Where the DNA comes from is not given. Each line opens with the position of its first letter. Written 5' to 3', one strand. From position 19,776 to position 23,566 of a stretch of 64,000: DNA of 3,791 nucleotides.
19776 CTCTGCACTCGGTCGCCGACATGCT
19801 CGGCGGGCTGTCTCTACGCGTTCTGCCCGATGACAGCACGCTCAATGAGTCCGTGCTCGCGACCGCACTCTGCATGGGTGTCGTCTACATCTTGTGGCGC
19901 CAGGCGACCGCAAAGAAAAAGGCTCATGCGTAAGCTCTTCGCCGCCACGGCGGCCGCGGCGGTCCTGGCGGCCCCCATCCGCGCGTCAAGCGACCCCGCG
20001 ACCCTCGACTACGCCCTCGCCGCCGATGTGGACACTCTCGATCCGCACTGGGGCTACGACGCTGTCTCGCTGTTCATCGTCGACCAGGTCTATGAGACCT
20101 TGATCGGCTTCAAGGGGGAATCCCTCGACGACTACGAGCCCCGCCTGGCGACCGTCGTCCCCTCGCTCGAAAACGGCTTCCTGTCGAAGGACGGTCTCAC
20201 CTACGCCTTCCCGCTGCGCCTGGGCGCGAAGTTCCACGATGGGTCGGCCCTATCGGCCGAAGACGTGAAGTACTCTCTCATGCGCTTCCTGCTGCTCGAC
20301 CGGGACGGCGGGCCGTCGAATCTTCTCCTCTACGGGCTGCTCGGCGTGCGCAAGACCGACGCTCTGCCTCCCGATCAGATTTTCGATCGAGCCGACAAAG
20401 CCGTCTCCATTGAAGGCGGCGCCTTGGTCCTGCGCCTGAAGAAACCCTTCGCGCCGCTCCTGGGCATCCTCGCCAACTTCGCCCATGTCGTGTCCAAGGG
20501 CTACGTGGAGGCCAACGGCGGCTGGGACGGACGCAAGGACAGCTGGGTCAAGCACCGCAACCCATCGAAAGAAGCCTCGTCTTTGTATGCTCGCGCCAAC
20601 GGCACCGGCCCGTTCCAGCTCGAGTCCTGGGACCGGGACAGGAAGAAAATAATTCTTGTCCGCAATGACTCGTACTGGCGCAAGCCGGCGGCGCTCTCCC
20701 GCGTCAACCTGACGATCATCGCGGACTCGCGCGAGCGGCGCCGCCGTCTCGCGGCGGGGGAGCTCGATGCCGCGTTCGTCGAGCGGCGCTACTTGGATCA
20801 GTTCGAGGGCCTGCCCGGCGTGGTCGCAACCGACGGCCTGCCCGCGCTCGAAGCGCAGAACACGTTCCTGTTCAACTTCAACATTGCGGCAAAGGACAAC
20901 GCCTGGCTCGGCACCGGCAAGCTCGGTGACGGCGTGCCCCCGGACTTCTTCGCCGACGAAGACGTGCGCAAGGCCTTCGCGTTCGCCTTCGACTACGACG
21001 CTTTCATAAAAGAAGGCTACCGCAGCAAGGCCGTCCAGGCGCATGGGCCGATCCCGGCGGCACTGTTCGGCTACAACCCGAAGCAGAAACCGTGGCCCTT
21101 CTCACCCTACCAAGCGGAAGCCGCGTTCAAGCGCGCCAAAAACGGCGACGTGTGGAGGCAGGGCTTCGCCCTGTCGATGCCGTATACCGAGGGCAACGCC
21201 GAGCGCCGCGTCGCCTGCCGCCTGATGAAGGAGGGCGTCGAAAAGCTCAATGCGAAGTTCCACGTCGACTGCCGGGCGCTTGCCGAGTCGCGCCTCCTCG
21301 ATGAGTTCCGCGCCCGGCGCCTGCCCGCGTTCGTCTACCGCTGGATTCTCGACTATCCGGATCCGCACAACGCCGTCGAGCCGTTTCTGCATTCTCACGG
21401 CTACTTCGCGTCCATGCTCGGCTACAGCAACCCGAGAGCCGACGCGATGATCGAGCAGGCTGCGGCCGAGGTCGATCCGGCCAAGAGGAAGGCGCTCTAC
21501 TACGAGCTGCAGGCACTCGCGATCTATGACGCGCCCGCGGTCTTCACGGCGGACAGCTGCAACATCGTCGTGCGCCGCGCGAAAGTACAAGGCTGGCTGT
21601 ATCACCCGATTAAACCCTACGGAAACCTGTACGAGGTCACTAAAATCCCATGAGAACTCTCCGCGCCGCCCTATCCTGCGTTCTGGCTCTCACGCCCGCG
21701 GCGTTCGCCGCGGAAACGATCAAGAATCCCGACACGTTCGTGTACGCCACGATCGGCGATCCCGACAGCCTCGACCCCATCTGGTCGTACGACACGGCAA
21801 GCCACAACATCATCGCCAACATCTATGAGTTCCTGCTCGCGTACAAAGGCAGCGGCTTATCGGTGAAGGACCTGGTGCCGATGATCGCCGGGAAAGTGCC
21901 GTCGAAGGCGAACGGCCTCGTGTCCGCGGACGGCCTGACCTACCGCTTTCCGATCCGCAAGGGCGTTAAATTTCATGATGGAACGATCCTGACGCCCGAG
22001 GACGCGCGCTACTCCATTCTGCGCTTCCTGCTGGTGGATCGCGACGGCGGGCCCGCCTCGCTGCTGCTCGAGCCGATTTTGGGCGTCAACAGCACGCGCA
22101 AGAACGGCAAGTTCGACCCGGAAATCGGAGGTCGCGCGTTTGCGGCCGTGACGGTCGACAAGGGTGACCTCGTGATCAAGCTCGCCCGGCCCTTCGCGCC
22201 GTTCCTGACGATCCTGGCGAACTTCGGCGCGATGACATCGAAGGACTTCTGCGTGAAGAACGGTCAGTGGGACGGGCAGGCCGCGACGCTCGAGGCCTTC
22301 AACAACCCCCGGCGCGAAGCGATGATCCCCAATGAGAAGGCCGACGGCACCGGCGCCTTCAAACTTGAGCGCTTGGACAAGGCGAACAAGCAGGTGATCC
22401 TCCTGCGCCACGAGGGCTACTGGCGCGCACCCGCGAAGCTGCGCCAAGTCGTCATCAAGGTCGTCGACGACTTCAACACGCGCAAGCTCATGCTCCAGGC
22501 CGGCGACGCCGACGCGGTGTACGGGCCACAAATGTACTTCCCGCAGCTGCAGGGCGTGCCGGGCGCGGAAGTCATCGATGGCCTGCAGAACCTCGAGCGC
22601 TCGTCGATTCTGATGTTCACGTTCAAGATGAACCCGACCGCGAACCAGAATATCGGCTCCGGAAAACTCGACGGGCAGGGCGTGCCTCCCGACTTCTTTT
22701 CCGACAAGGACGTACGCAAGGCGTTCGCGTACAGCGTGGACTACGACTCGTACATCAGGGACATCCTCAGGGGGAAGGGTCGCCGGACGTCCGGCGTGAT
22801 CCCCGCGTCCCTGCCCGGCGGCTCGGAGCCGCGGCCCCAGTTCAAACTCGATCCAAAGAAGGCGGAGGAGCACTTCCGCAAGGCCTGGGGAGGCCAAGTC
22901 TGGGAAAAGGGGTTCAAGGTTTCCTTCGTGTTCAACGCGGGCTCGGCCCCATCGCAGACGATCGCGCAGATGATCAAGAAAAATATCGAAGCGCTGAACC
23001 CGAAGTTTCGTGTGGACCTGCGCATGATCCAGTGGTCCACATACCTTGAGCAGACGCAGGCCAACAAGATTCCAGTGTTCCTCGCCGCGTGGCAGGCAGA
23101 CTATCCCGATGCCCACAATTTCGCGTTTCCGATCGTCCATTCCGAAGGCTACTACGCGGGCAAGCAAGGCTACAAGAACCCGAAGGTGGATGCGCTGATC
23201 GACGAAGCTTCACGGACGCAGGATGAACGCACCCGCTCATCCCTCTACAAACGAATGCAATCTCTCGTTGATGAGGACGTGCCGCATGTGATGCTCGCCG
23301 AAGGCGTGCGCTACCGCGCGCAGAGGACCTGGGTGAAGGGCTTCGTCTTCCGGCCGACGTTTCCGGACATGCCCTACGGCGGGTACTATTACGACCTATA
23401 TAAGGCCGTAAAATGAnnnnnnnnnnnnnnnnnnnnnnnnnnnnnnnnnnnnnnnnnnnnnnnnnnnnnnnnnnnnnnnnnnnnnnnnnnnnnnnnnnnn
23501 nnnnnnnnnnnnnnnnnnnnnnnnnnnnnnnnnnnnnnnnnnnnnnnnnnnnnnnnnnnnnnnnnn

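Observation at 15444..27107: OPT-family oligopeptide transporter embedded inside an Opp-type ABC operon with three tandem paralogous binding proteins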

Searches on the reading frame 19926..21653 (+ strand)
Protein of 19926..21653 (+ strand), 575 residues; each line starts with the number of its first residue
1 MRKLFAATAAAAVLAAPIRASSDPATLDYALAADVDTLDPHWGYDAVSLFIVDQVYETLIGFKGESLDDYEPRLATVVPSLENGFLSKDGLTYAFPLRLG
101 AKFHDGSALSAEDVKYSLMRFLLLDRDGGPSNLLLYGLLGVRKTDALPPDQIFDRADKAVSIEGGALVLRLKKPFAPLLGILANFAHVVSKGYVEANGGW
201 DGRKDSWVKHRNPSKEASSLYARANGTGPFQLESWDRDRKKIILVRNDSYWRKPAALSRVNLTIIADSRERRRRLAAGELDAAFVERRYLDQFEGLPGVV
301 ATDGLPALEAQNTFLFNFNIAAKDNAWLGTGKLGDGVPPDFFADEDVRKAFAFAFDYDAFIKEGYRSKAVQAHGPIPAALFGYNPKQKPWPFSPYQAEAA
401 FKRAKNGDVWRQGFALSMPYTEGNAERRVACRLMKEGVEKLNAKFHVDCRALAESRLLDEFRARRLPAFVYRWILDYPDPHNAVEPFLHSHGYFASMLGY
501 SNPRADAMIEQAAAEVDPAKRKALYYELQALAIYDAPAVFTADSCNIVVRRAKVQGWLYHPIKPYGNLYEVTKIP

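Call 6: search_protein_families(library=pfam, proteins=[window:19926-21653:+])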
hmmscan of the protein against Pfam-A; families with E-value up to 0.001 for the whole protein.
window:19926-21653:+ (575 aa): 1 family
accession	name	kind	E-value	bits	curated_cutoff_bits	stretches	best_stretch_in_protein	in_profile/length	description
PF00496.27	SBP_bac_5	-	1.2e-58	199.5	32.4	1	79-492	10-365/368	Bacterial extracellular solute-binding proteins, family 5 Middle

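Call 7: search_protein_families(library=ncbifam, proteins=[window:19926-21653:+])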
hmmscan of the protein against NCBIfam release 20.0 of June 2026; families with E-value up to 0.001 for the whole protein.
window:19926-21653:+ (575 aa): 10 families
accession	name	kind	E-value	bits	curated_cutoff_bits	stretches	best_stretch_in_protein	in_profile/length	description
TIGR02294.1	nickel_nikA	equivalog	3.3e-24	85.3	393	2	223-556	161-485/501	nickel ABC transporter substrate-binding protein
NF011942.0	PRK15413.1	equivalog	4.3e-22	78.5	594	2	3-186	9-162/512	glutathione ABC transporter substrate-binding protein GsiB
NF045467.1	Opp4A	equivalog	8.2e-21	73.8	650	1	224-559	207-543/556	oligopeptide ABC transporter substrate-binding protein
NF045468.1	Opp5A_nikA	equivalog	5.2e-20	71.4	600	2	220-284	154-217/488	nickel ABC transporter substrate-binding protein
NF043070.1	DppA_dipep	equivalog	7.7e-19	67.6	1005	2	332-562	294-524/535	dipeptide ABC transporter periplasmic-binding protein DppA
NF047575.1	opine_bind_CntA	exception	3.3e-14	52.3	800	1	22-117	34-118/535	staphylopine-dependent metal ABC transporter substrate-binding lipoprotein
NF011689.0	PRK15109.1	equivalog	1e-10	41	560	1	26-282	35-269/547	ABC transporter substrate-binding protein SapA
NF007287.0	PRK09755.1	equivalog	4.4e-06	25.8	1098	0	9-117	14-117/535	ABC transporter substrate-binding protein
NF011684.0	PRK15104.1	equivalog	5e-05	22.2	947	0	8-121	23-126/543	oligopeptide ABC transporter substrate-binding protein OppA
TIGR04028.1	SBP_KPN_01854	hypoth_equivalog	6.2e-05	21.7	468.5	0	51-121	26-90/509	TIGR04028 family ABC transporter substrate-binding protein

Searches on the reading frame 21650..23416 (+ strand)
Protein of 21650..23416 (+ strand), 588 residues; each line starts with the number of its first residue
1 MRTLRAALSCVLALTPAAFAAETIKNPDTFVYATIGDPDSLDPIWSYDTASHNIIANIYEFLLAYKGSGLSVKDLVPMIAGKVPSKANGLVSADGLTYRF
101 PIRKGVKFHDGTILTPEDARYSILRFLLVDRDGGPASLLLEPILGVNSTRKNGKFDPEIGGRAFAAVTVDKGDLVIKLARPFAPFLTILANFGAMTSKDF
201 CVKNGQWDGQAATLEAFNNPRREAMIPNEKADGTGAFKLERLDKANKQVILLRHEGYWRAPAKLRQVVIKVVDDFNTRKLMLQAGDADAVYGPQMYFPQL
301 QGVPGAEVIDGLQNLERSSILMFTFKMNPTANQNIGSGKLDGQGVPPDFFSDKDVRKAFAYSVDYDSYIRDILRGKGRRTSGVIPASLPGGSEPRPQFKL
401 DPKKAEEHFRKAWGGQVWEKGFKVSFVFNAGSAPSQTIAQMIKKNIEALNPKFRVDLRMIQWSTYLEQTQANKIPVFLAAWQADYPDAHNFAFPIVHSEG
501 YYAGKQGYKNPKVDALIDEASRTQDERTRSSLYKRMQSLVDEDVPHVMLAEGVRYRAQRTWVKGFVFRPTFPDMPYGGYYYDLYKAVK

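Call 6: search_protein_families(library=pfam, proteins=[window:21650-23416:+])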
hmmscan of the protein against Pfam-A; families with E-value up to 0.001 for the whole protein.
window:21650-23416:+ (588 aa): 1 family
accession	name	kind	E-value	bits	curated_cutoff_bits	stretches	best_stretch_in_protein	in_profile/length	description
PF00496.27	SBP_bac_5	-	3e-66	224.5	32.4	1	91-501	12-366/368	Bacterial extracellular solute-binding proteins, family 5 Middle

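Call 7: search_protein_families(library=ncbifam, proteins=[window:21650-23416:+])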
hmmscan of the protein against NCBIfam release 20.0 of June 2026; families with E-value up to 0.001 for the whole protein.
window:21650-23416:+ (588 aa): 10 families
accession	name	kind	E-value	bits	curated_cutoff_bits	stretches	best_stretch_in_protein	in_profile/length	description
NF045467.1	Opp4A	equivalog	4.9e-30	104.3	650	1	91-567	88-543/556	oligopeptide ABC transporter substrate-binding protein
TIGR02294.1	nickel_nikA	equivalog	1.3e-27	96.5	393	2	229-576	160-497/501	nickel ABC transporter substrate-binding protein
NF043070.1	DppA_dipep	equivalog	2.5e-24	85.7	1005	1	17-569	18-523/535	dipeptide ABC transporter periplasmic-binding protein DppA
NF045468.1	Opp5A_nikA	equivalog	2.6e-24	85.6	600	2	228-294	155-220/488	nickel ABC transporter substrate-binding protein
NF011942.0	PRK15413.1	equivalog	1e-21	77.2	594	1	232-569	183-500/512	glutathione ABC transporter substrate-binding protein GsiB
NF011689.0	PRK15109.1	equivalog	1.1e-16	60.6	560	2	350-581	309-538/547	ABC transporter substrate-binding protein SapA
NF047575.1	opine_bind_CntA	exception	1.5e-16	60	800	2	231-575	190-528/535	staphylopine-dependent metal ABC transporter substrate-binding lipoprotein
NF011684.0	PRK15104.1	equivalog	2.7e-15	56.1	947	1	350-566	310-525/543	oligopeptide ABC transporter substrate-binding protein OppA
NF007287.0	PRK09755.1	equivalog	9e-12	44.6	1098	1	454-565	407-516/535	ABC transporter substrate-binding protein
TIGR04028.1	SBP_KPN_01854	hypoth_equivalog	5.9e-05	21.8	468.5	0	75-118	44-82/509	TIGR04028 family ABC transporter substrate-binding protein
